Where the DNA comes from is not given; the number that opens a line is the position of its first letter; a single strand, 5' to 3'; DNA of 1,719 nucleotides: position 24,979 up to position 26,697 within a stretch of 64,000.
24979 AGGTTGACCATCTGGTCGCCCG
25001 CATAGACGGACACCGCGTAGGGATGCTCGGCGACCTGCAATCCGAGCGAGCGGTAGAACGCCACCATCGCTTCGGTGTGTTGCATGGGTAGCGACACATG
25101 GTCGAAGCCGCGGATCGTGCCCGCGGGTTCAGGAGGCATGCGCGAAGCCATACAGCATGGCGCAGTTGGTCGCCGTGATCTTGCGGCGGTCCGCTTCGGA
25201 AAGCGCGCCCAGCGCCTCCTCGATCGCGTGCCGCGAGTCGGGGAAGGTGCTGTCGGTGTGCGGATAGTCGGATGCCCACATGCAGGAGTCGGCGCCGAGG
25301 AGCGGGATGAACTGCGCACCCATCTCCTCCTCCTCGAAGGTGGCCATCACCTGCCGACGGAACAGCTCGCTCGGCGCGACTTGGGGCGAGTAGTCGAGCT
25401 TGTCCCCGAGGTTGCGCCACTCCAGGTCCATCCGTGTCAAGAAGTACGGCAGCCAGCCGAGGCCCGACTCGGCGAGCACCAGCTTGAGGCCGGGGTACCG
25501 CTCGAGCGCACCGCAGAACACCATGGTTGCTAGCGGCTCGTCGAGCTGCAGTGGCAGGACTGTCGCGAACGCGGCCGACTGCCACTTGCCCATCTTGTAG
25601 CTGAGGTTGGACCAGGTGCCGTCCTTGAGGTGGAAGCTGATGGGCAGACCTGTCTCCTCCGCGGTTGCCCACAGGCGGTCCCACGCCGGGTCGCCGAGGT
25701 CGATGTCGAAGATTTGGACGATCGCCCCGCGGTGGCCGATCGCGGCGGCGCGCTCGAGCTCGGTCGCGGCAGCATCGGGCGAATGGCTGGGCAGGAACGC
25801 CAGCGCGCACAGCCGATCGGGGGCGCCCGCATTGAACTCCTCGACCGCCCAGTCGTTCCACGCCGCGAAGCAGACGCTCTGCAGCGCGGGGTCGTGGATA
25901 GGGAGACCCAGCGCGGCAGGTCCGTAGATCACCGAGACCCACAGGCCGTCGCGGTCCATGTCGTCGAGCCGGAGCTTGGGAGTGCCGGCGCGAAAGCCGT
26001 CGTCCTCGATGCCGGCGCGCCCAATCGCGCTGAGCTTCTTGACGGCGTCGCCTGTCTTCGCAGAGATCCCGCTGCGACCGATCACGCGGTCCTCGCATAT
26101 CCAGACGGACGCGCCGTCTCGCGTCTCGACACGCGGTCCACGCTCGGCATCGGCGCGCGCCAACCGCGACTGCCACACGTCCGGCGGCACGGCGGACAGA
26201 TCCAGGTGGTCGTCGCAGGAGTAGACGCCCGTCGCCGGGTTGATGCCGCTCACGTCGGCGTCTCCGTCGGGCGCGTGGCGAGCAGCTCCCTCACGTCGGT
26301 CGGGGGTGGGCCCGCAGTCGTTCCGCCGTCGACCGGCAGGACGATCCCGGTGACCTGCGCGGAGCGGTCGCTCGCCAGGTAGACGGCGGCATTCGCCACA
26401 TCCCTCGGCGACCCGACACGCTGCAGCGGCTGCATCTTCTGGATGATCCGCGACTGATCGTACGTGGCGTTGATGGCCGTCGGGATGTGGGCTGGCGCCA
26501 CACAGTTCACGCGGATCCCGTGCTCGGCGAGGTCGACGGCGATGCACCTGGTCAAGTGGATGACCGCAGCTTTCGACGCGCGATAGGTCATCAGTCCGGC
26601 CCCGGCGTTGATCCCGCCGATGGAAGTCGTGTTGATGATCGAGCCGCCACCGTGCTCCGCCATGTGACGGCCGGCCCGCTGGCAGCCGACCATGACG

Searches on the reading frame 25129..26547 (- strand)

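Call 32: search_protein_families(library=pfam, proteins=[window:25129-26547:-], max_evalue=0.00001)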
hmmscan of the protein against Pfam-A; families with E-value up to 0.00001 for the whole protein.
window:25129-26547:- (472 aa): 1 family
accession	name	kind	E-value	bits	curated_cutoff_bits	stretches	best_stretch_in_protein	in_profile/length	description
PF04909.20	Amidohydro_2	-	4.2e-24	86.3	26.4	1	223-468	59-289/289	Amidohydrolase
